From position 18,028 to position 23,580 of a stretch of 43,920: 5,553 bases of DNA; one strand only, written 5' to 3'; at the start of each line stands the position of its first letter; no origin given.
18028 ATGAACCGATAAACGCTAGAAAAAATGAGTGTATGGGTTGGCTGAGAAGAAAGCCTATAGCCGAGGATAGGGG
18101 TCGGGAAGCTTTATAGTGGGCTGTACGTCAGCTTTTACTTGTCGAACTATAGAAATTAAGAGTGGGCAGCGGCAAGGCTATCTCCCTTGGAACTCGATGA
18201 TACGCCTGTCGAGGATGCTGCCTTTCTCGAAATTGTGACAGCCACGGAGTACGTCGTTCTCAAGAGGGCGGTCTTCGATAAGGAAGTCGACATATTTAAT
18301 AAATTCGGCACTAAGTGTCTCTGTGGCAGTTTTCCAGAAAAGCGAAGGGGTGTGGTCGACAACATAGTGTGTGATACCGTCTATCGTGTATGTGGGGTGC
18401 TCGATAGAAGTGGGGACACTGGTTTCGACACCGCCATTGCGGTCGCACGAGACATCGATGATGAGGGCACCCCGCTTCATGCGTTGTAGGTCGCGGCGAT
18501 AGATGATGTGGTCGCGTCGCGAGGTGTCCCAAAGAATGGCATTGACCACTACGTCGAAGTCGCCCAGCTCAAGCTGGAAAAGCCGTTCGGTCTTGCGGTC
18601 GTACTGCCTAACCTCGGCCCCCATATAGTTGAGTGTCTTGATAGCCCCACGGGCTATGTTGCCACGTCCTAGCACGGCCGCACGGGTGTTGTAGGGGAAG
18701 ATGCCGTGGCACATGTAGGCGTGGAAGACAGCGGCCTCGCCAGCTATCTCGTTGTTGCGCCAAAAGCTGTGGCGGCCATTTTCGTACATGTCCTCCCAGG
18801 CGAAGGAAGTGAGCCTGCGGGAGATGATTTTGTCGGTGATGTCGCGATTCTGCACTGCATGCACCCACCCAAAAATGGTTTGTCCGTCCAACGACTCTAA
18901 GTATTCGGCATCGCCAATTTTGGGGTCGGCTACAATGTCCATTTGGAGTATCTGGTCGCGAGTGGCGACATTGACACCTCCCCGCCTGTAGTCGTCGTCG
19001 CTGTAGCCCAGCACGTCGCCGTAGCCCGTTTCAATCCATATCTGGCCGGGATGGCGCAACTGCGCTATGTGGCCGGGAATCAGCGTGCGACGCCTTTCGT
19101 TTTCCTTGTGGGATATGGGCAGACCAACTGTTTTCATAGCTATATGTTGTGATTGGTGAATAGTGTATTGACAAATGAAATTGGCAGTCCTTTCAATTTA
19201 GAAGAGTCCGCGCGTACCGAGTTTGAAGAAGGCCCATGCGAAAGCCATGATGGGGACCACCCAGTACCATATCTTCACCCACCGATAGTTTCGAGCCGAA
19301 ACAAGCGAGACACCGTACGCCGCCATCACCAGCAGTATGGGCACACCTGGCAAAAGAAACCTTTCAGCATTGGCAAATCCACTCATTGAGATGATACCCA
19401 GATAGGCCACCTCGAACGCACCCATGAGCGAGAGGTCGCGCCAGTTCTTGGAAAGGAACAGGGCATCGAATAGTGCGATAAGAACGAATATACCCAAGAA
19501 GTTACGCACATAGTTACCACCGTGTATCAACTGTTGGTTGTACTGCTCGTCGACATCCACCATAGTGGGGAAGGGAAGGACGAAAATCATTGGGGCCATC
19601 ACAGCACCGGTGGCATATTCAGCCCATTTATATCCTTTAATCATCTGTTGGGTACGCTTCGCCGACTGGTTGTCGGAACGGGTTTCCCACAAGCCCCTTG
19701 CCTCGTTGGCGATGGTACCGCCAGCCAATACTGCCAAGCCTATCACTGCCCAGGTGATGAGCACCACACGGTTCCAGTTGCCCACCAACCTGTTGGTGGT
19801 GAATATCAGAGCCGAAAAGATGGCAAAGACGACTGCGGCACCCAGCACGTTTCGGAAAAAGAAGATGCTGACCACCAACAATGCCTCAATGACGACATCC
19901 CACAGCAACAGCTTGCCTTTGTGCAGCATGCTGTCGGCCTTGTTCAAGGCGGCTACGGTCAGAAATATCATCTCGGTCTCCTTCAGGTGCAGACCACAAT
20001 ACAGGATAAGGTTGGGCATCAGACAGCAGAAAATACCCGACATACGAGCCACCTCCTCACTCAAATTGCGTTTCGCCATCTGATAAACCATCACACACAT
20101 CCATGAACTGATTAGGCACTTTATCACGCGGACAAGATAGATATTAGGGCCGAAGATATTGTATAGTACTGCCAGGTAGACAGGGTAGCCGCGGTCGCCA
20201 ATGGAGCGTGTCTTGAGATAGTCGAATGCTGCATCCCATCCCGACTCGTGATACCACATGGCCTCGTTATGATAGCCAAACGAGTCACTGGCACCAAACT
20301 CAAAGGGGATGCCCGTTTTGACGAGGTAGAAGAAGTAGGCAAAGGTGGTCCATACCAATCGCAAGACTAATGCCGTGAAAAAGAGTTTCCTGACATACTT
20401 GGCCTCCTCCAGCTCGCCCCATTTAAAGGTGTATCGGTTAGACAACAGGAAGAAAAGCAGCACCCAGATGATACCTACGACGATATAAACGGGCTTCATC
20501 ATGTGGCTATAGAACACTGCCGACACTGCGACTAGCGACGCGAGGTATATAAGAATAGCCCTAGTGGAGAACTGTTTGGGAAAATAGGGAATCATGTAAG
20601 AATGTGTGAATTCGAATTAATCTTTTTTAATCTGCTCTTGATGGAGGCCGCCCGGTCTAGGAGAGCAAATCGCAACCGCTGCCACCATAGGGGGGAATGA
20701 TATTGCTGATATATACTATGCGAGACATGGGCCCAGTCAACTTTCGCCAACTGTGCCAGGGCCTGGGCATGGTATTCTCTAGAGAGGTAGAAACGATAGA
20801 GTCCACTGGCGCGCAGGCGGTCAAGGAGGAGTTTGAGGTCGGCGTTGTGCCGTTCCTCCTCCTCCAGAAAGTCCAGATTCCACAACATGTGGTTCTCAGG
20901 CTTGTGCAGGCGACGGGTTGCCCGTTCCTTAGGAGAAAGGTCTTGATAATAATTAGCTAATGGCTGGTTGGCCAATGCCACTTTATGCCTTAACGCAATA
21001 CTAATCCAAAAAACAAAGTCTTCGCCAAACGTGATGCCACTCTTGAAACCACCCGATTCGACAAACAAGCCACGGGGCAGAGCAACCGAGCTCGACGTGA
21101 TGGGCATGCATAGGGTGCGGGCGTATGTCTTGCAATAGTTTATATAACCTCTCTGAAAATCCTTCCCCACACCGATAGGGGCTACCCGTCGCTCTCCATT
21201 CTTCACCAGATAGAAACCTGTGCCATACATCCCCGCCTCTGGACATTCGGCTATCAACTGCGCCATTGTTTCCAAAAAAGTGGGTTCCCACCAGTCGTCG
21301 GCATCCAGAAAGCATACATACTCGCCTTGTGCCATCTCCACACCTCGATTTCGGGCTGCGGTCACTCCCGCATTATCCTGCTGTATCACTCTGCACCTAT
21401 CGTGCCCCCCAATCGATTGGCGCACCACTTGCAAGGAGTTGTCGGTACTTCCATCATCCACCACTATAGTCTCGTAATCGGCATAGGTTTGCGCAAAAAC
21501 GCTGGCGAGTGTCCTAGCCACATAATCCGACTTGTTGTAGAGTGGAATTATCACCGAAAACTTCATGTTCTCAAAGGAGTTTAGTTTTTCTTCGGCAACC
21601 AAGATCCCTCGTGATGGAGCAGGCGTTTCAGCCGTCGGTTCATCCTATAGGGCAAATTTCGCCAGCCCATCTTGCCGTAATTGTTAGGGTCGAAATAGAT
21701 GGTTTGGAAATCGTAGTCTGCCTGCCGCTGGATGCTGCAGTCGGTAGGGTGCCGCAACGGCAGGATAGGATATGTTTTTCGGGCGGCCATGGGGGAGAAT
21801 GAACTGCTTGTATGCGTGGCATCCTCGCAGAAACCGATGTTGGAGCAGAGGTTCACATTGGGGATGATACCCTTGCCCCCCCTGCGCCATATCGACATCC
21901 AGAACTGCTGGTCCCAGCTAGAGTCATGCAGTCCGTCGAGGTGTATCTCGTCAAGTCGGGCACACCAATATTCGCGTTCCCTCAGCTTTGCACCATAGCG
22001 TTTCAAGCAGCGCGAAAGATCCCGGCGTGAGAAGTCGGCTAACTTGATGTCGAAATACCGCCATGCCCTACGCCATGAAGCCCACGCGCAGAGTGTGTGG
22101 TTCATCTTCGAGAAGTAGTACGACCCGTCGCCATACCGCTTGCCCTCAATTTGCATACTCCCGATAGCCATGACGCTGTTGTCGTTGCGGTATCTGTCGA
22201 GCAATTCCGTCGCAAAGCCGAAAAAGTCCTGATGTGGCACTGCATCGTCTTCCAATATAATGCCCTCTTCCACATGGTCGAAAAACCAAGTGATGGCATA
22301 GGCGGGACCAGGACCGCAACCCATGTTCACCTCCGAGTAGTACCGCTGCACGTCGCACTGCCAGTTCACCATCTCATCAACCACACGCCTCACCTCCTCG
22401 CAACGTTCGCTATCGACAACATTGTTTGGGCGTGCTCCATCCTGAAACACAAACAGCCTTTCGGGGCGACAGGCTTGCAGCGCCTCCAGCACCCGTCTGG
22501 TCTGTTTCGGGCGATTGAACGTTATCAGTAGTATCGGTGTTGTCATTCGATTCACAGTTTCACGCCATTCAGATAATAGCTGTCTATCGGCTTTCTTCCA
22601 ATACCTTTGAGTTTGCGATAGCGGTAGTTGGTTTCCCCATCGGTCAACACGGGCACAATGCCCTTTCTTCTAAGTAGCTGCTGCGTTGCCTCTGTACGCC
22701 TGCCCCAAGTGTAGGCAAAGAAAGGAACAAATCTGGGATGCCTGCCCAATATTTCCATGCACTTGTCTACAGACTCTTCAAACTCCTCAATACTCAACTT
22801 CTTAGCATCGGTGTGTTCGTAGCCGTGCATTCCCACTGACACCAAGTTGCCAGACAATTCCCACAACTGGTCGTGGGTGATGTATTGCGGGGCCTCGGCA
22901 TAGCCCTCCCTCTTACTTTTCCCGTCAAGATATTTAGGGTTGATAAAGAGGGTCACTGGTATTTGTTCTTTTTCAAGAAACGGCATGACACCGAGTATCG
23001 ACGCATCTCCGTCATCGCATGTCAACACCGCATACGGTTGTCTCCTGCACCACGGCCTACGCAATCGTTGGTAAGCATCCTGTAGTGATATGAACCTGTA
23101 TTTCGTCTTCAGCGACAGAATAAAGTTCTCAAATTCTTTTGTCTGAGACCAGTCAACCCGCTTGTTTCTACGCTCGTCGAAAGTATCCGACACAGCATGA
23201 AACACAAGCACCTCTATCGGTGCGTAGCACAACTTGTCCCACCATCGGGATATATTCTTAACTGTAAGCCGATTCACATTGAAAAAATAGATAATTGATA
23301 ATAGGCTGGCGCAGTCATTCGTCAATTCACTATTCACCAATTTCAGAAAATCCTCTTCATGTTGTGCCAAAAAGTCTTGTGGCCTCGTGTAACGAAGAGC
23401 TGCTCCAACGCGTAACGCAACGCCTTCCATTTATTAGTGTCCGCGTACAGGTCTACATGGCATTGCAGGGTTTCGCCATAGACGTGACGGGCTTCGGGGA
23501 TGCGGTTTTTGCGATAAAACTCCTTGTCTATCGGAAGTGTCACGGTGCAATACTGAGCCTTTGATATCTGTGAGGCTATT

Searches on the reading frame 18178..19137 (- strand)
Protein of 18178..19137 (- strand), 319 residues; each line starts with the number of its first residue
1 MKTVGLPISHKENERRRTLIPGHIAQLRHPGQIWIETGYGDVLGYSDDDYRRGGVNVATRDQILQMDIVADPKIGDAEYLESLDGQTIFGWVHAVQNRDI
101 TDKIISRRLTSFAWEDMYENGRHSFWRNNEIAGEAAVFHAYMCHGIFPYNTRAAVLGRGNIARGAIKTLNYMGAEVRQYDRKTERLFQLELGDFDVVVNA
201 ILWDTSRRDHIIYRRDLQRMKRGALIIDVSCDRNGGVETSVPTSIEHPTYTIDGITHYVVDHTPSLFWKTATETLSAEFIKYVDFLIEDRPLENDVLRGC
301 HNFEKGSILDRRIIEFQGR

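Call 3: search_protein_families(library=pfam, proteins=[window:18178-19137:-], max_evalue=0.01)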
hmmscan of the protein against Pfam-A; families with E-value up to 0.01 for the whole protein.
window:18178-19137:- (319 aa): 3 families
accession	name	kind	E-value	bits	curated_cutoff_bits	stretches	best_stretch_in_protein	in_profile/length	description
PF01262.27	AlaDh_PNT_C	-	1.9e-23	83.5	23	1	191-309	90-212/214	Alanine dehydrogenase/PNT, C-terminal domain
PF05222.21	AlaDh_PNT_N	-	1.9e-13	51.3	30.4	1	10-119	6-119/136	Alanine dehydrogenase/PNT, N-terminal domain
PF02826.25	2-Hacid_dh_C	-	9.3e-06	25.6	25.1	1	149-230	35-127/178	D-isomer specific 2-hydroxyacid dehydrogenase, NAD binding domain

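Call 4: search_protein_families(library=ncbifam, proteins=[window:18178-19137:-], max_evalue=0.01)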
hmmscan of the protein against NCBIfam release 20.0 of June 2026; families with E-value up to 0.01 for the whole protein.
window:18178-19137:- (319 aa): 7 families
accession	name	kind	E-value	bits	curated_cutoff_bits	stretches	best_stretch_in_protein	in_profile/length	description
TIGR00518.1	alaDH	equivalog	5.5e-30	104.5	391.85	2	194-288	231-325/370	alanine dehydrogenase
NF006942.0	PRK09424.1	equivalog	9.9e-16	57.5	383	2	3-115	2-116/510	Re/Si-specific NAD(P)(+) transhydrogenase subunit alpha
TIGR00561.1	pntA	equivalog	8.9e-10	37.8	444.4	1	4-122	2-122/511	Re/Si-specific NAD(P)(+) transhydrogenase subunit alpha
NF000371.1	vanH_Agroup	exception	0.00029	20.1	700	1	153-230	149-230/322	VanH-A/VanH-Pt family D-lactate dehydrogenase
NF000492.1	vanH_gen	exception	0.00075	18.7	540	1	154-241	145-234/312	D-lactate dehydrogenase VanH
NF006162.0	PRK08306.1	equivalog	0.0018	17.7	261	0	149-238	153-250/297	dipicolinate synthase subunit DpsA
NF000004.1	vanH-D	exception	0.0024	17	550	1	151-241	148-240/323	D-lactate dehydrogenase VanH-D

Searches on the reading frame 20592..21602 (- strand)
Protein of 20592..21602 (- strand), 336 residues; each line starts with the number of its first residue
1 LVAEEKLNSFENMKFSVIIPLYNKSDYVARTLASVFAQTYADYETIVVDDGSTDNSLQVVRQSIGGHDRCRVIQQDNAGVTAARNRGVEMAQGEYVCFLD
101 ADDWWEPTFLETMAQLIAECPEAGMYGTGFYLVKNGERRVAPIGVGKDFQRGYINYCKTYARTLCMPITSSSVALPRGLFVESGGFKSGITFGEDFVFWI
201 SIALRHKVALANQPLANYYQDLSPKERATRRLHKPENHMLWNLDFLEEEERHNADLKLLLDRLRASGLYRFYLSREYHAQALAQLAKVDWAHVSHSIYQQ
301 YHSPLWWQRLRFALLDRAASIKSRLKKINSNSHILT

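Call 3: search_protein_families(library=pfam, proteins=[window:20592-21602:-], max_evalue=0.01)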
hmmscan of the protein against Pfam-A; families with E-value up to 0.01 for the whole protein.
window:20592-21602:- (336 aa): 5 families
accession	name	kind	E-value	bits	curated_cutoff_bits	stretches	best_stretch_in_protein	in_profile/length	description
PF00535.33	Glycos_transf_2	-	9.2e-36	123.7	23.3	1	16-128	1-114/168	Glycosyl transferase family 2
PF13641.12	Glyco_tranf_2_3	-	4.1e-18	66.7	27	1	15-216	3-209/230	Glycosyltransferase like family 2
PF10111.15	Glyco_tranf_2_2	-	9.4e-18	65.1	27.3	1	16-208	1-205/276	Glycosyltransferase like family 2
PF13632.12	Glyco_trans_2_3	-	0.00016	22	27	1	95-213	1-118/198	Glycosyl transferase family group 2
PF13704.12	Glyco_tranf_2_4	-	0.004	18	27.5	1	44-103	21-82/98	Glycosyl transferase family 2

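Call 4: search_protein_families(library=ncbifam, proteins=[window:20592-21602:-], max_evalue=0.01)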
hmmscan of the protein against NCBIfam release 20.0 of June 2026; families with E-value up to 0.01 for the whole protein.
window:20592-21602:- (336 aa): 28 families (the best 25 are shown)
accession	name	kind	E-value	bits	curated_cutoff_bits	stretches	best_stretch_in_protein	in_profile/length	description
NF007482.0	PRK10073.1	equivalog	4.7e-31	108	423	1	12-116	5-109/334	glycosyltransferase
NF041875.1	EPS_EpsD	equivalog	5.8e-28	98.2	370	1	16-238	2-223/325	exopolysaccharide biosynthesis glycosyltransferase EpsD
NF047683.1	TeichurnBiosyTuaG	equivalog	6.7e-25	88.2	400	1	14-136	7-130/252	teichuronic acid biosynthesis protein TuaG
TIGR03937.1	PgaC_IcaA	equivalog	4.2e-19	68.8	422.3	1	7-124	39-157/407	poly-beta-1,6-N-acetyl-D-glucosamine synthase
TIGR03965.1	mycofact_glyco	equivalog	1.5e-18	66.9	280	1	12-117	73-179/467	mycofactocin biosynthesis glycosyltransferase MftF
TIGR04283.1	glyco_like_mftF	equivalog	2.1e-17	63.4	182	1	16-215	2-182/221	TIGR04283 family arsenosugar biosynthesis glycosyltransferase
NF053739.1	GlytfEpsEBac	equivalog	9.1e-17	60.9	450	1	14-134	2-124/265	glycosyltransferase EpsE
NF038302.1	EPS_HpsE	equivalog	4.6e-16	58.7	300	1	13-128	1-122/307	hormogonium polysaccharide biosynthesis glycosyltransferase HpsE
NF038299.1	EPS_HpsN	equivalog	7.5e-16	58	425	1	14-125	2-114/317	hormogonium polysaccharide biosynthesis glycosyltransferase HpsN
NF050050.1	ProtGlycPglI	equivalog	1.2e-15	57.6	500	1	14-114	3-105/306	GalNAc(5)-diNAcBac-PP-undecaprenol beta-1,3-glucosyltransferase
NF041394.1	GtaseAglG_Halo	equivalog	1.6e-14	53.9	440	1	13-115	1-105/304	glucosyl-dolichyl phosphate glucuronosyltransferase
NF007453.0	PRK10018.1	equivalog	4.8e-14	52.7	382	1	12-112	5-106/280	colanic acid biosynthesis glycosyltransferase WcaA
TIGR04017.1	WcaA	equivalog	2.4e-13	50.3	495.75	1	12-111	4-104/279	colanic acid biosynthesis glycosyltransferase WcaA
TIGR04009.1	wcaE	equivalog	6e-11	42.1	369.2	1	15-128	3-118/248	colanic acid biosynthesis glycosyltransferase WcaE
NF047588.1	GlcsyltransPgfSStrep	equivalog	1.5e-10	40.8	500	1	13-116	1-109/308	glycosyltransferase PgfS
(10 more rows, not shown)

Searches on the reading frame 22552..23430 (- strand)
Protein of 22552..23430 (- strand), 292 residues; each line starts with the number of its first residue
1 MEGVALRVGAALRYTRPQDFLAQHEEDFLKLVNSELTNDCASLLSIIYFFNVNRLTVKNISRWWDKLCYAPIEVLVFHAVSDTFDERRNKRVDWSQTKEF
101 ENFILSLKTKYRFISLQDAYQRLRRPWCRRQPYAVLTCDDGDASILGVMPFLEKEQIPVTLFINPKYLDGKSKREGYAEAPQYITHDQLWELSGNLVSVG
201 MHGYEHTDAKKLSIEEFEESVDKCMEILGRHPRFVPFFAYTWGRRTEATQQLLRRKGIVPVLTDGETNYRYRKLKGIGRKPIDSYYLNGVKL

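Call 3: search_protein_families(library=pfam, proteins=[window:22552-23430:-], max_evalue=0.01)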
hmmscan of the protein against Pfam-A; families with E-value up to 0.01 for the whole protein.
window:22552-23430:- (292 aa): 3 families
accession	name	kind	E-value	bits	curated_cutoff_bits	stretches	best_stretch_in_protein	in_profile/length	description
PF01522.26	Polysacc_deac_1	-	1.2e-09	38.6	23.1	1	130-259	5-122/124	Polysaccharide deacetylase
PF10096.14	DUF2334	-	1.8e-05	24.9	26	1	151-258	24-116/203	Uncharacterized protein conserved in bacteria (DUF2334)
PF09960.14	DUF2194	-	0.0035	16.2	30.4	0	81-119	480-519/582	Uncharacterised protein conserved in bacteria (DUF2194)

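Call 4: search_protein_families(library=ncbifam, proteins=[window:22552-23430:-], max_evalue=0.01)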
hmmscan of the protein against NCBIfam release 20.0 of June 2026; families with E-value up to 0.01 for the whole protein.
window:22552-23430:- (292 aa): 1 family
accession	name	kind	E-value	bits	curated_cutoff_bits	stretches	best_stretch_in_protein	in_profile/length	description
TIGR03938.2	deacetyl_PgaB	equivalog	3.9e-05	22.1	321.9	1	73-205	4-144/621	poly-beta-1,6-N-acetyl-D-glucosamine N-deacetylase PgaB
